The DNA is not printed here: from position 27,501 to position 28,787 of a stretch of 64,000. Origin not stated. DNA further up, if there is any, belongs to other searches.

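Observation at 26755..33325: ADP-heptose epimerase (hldD-like) inserted inside the F-type ATP synthase operon; atpD/atpC absent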

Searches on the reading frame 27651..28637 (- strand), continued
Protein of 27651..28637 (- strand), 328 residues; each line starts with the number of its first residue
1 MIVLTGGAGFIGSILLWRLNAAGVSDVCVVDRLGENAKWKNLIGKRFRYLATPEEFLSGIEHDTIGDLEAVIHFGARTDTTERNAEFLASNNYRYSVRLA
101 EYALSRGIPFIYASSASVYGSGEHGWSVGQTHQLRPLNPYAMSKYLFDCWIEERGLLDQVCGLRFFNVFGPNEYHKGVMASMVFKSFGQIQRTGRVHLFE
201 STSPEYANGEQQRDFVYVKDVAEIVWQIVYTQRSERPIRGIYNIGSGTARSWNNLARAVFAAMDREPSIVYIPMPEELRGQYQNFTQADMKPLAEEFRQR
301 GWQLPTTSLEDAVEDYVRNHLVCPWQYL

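Call 16: find_encoding_contigs(protein=P0016, flank=7000, max_places=1)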
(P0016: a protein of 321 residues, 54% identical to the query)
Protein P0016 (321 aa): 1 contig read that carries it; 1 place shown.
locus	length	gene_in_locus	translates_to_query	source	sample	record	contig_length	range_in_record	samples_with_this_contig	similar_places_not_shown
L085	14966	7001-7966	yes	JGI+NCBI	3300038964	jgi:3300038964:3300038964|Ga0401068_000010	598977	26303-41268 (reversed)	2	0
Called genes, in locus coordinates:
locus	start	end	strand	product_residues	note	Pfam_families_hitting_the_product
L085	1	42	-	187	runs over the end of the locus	PF01569:PAP2, PF14378:PAP2_3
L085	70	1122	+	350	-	PF00294:PfkB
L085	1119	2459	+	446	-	PF06452:CBM9_1 (faint)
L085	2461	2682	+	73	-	PF09527:ATPase_gene1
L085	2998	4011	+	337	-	PF00119:ATP-synt_A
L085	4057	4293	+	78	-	PF00137:ATP-synt_C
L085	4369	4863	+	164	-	PF00430:ATP-synt_B, PF05405:Mt_ATP-synt_B (faint)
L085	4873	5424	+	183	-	PF00213:OSCP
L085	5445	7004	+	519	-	PF02874:ATP-synt_ab_N, PF00006:ATP-synt_ab, PF00306:ATP-synt_ab_C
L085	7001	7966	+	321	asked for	PF01370:Epimerase, PF04321:RmlD_sub_bind (weak), PF16363:GDP_Man_Dehyd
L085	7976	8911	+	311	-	PF00231:ATP-synt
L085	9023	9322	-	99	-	PF00076:RRM_1, PF13893:RRM_5 (weak)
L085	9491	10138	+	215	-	PF00535:Glycos_transf_2, PF10111:Glyco_tranf_2_2 (weak), PF13641:Glyco_tranf_2_3 (weak)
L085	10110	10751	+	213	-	PF00730:HhH-GPD, PF00633:HHH, PF10576:EndIII_4Fe-2S (weak)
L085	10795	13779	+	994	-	PF17517:IgGFc_binding, PF22544:HYDIN_VesB_CFA65-like_Ig (weak), PF18962:Por_Secre_tail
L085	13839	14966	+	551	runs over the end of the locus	PF22694:CtpB_N-like, PF00595:PDZ, PF13180:PDZ_2, PF17820:PDZ_6, PF03572:Peptidase_S41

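Call 17: find_encoding_contigs(protein=P0057, flank=7000, max_places=1)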
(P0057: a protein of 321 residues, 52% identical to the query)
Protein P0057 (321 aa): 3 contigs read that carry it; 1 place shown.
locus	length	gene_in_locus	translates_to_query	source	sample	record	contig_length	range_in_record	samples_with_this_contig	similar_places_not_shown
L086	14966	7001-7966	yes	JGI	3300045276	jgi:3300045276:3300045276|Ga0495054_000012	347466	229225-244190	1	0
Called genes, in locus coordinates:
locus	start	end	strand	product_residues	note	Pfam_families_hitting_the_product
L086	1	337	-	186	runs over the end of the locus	-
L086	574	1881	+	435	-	PF06452:CBM9_1 (faint)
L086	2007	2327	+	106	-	PF09527:ATPase_gene1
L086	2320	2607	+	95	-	-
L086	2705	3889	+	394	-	PF00119:ATP-synt_A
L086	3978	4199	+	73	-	PF00137:ATP-synt_C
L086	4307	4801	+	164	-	-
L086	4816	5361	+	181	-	PF00213:OSCP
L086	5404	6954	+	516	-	PF02874:ATP-synt_ab_N, PF00006:ATP-synt_ab, PF00306:ATP-synt_ab_C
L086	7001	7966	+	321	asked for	PF01073:3Beta_HSD (weak), PF01370:Epimerase, PF02719:Polysacc_synt_2 (faint), PF04321:RmlD_sub_bind, PF16363:GDP_Man_Dehyd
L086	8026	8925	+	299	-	PF00231:ATP-synt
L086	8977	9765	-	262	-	PF08331:QueG_DUF1730, PF13484:Fer4_16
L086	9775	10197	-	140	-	PF00355:Rieske, PF13806:Rieske_2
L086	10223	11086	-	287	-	PF00753:Lactamase_B, PF23023:Anti-Pycsar_Apyc1 (faint)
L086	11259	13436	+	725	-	PF13623:SurA_N_2, PF13624:SurA_N_3, PF13145:Rotamase_2, PF13616:Rotamase_3, PF00639:Rotamase, PF13145:Rotamase_2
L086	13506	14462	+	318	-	PF00494:SQS_PSY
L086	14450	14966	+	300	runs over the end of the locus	PF00494:SQS_PSY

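Call 18: find_encoding_contigs(protein=P0063, flank=7000, max_places=1)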
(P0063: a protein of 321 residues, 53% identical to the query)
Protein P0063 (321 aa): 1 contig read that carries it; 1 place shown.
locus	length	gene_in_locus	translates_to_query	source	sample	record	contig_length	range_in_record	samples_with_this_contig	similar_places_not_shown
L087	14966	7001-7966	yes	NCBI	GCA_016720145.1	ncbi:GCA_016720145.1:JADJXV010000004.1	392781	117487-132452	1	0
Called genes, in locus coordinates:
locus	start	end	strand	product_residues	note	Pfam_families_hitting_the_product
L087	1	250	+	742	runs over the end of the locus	PF18962:Por_Secre_tail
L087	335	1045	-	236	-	PF00657:Lipase_GDSL, PF13472:Lipase_GDSL_2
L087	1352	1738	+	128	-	PF02537:CRCB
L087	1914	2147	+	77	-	PF09527:ATPase_gene1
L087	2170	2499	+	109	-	-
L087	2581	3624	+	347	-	PF00119:ATP-synt_A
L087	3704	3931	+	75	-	PF00137:ATP-synt_C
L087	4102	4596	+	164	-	PF00430:ATP-synt_B, PF06188:HrpE (weak)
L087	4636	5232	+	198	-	PF00213:OSCP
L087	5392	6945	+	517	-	PF02874:ATP-synt_ab_N, PF00006:ATP-synt_ab, PF00306:ATP-synt_ab_C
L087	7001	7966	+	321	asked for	PF01073:3Beta_HSD, PF01370:Epimerase, PF04321:RmlD_sub_bind, PF16363:GDP_Man_Dehyd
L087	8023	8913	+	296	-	PF00231:ATP-synt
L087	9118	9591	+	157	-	PF04024:PspC, PF18917:LiaI-LiaF-like_TM1, PF22570:LiaF-TM (weak)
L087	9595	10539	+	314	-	PF18917:LiaI-LiaF-like_TM1 (weak), PF22570:LiaF-TM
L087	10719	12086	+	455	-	PF01225:Mur_ligase, PF08245:Mur_ligase_M, PF02875:Mur_ligase_C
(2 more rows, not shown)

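Call 21: search_solved_structures(query=window:27651-28637:-, max_evalue=1e-10, show_alignments=1)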
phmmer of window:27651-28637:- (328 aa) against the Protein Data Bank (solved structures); distinct sequences matched with E-value up to 1e-10: 14.
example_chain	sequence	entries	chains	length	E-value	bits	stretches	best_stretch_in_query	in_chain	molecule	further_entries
1eq2_A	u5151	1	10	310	1.8e-61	211.2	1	1-317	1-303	ADP-L-GLYCERO-D-MANNOHEPTOSE 6-EPIMERASE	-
2x6t_A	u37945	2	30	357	1e-60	208.6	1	1-317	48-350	ADP-L-GLYCERO-D-MANNO-HEPTOSE-6-EPIMERASE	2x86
4ej0_A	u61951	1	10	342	1.2e-57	198.6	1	2-318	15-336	ADP-L-glycero-D-manno-heptose-6-epimerase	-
3sxp_A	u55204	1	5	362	1.5e-28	102.9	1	2-318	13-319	ADP-L-glycero-D-mannoheptose-6-epimerase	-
6wjb_A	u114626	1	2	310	7.5e-22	80.9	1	2-259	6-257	NAD-dependent epimerase/dehydratase family protein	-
6wj9_A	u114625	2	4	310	6.9e-21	77.7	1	2-259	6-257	NAD-dependent epimerase/dehydratase family protein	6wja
6dnt_A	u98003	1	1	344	1.3e-18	70.3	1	2-298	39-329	NAD-dependent epimerase/dehydratase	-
4zrm_A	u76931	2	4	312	1.2e-16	63.8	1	2-291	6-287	UDP-glucose 4-epimerase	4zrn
7k3p_A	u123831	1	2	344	9.2e-15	57.6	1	2-254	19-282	UDP-glucose 4-epimerase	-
2p5u_A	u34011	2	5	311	2.4e-14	56.3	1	2-282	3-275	UDP-glucose 4-epimerase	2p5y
3vps_A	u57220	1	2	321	4.9e-14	55.2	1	2-278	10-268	NAD-dependent epimerase/dehydratase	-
6kv9_A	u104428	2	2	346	2.6e-11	46.3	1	2-258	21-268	MoeE5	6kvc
3icp_A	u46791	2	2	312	6.6e-11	44.9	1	2-313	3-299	NAD-dependent epimerase/dehydratase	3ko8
7ys8_A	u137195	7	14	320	7.1e-11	44.8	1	3-264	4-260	UDP-glucose 4-epimerase | UDP-glucose 4-epimerase along with EC 5.1.3.2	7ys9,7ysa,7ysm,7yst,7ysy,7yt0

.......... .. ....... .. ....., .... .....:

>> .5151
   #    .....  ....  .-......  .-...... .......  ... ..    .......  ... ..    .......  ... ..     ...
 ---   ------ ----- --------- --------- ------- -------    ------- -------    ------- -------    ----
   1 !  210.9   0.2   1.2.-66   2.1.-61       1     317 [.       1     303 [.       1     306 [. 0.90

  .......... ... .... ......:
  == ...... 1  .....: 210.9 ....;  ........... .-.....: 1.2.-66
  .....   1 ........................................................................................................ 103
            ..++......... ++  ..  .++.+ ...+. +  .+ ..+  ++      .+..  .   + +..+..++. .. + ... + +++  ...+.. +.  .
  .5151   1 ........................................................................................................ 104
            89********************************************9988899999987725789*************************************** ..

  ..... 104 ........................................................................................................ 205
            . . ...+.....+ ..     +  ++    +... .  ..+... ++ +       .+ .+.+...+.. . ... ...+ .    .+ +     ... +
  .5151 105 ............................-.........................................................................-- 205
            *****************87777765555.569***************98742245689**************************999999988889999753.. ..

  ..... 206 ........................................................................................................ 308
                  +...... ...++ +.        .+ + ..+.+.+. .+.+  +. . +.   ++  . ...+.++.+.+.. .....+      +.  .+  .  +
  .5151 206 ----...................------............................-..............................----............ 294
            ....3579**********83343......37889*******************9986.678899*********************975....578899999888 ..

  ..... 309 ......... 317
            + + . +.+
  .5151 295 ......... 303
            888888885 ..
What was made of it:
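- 27651..28637 (-): hldD (rfaD/gmhD), ADP-L-glycero-D-manno-heptose 6-epimerase, 328 aa. Its ATG directly follows the atpA stop codon. The best PDB hits are 1eq2, 2x6t, 4ej0 and 3sxp, all HldD (call 21).
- On HldD, ADP-glyceromanno-heptose 6-epimerase (TIGR02197): S115, Y140, K144 and K176 (HKG) align to the E. coli residues (call 21).
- Closest known: HldD. Same: E = 2e-61 to 1EQ2 over the full length (call 21).
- Closest known: HldD. Different: The protein is 328 aa, not 310, and has two short insertions (call 21).
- The top four PDB hits are all HldD (call 21). The four best PDB matches are HldD (call 21).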

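Call 67: search_protein_families(library=ncbifam, proteins=[L085:70-1122:+, L085:1119-2459:+, L086:574-1881:+], max_evalue=0.001)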
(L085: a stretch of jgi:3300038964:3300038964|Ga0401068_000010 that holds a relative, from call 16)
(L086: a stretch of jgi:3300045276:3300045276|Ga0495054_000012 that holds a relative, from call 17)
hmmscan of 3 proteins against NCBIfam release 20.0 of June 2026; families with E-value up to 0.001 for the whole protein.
L085:70-1122:+ (350 aa): 21 families
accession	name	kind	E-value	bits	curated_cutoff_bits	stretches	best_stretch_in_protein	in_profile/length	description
TIGR04382.1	myo_inos_iolC_N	equivalog_domain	8.7e-32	110.6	300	1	74-331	27-294/309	5-dehydro-2-deoxygluconokinase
TIGR02152.1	D_ribokin_bact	equivalog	3.3e-31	108.7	299.65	1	69-333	23-287/298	ribokinase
NF008353.0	PRK11142.1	equivalog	3.7e-27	95.6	341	1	69-342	27-299/307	ribokinase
NF006957.1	PRK09434.1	equivalog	3.8e-26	92.3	450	1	74-317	20-271/302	fructokinase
NF041134.1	R1P_kin_Thcocales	equivalog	5.4e-25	88.4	500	1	67-334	23-270/291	ADP-dependent ribose-1-phosphate kinase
NF053626.1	RibKinHalex1628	equivalog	7.5e-24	84.7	330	1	79-343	36-289/293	ATP-dependent ribose-1-phosphate kinase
NF049991.1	TagKinase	equivalog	1.6e-21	76.4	420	1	82-331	42-300/321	tagatose kinase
NF040938.1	KDG_KDGal_kin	equivalog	4.5e-21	75.2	400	1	81-328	30-285/305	bifunctional 2-dehydro-3-deoxygluconokinase/2-dehydro-3-deoxygalactonokinase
NF011655.0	PRK15074.1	subfamily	3.3e-16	59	367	1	21-269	30-289/434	inosine/guanosine kinase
NF007321.0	PRK09813.1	equivalog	9.9e-15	54.7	247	2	224-332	156-260/261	fructoselysine 6-kinase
NF041332.1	KDG_KDGal_kin_Halo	equivalog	3.4e-12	46.4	440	1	74-317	26-282/320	bifunctional 2-dehydro-3-deoxygluconokinase/2-dehydro-3-deoxygalactonokinase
NF041164.1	NucKinThplmales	equivalog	7.2e-12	45.1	450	1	199-344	145-289/295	nucleoside kinase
TIGR02198.1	rfaE_dom_I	equivalog_domain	7.5e-12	45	345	1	242-335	209-305/315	D-glycero-beta-D-manno-heptose-7-phosphate kinase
NF047869.1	myo_kin_aldol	exception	4.2e-11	41.9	600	1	74-331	32-316/586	bifunctional 5-dehydro-2-deoxygluconokinase/5-dehydro-2-deoxyphosphogluconate aldolase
TIGR03828.1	pfkB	equivalog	3.7e-10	39.3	292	1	242-339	197-294/305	1-phosphofructokinase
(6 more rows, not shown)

L085:1119-2459:+ (446 aa): 0 families

L086:574-1881:+ (435 aa): 0 families
